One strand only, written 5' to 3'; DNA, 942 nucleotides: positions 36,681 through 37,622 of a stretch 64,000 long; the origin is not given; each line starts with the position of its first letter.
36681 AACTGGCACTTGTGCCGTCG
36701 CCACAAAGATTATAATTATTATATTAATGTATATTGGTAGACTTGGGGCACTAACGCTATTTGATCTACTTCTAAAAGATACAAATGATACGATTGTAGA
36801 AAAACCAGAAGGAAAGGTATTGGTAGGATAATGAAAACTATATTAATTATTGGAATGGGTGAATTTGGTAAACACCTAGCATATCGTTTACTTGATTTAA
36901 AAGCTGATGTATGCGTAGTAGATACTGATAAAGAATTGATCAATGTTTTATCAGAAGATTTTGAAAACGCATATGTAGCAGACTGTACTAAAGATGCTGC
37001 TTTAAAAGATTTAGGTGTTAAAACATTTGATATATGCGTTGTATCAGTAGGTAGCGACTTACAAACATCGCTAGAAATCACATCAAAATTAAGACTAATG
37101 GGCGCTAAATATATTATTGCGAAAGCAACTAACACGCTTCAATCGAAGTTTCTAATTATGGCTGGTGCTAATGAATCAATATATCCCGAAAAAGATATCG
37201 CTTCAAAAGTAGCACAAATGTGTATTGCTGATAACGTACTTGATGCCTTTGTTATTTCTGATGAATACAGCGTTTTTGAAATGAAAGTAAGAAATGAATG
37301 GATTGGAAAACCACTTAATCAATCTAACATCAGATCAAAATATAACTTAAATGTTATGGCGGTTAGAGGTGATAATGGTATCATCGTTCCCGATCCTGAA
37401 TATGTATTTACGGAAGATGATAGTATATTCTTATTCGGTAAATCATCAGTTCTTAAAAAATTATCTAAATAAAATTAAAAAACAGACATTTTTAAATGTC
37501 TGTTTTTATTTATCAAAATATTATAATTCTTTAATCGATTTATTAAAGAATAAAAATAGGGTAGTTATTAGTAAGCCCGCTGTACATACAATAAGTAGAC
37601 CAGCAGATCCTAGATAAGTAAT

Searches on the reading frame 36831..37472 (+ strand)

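Call 37: search_protein_families(library=pfam, proteins=[window:36831-37472:+], max_evalue=0.001)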
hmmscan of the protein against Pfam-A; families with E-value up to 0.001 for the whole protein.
window:36831-37472:+ (213 aa): 2 families
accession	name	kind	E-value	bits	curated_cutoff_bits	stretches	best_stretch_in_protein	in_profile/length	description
PF02254.24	TrkA_N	-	8e-23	81.4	23.8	1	4-119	1-116/116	TrkA-N domain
PF02080.26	TrkA_C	-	2.6e-12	46.9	27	1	155-212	10-67/71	TrkA-C domain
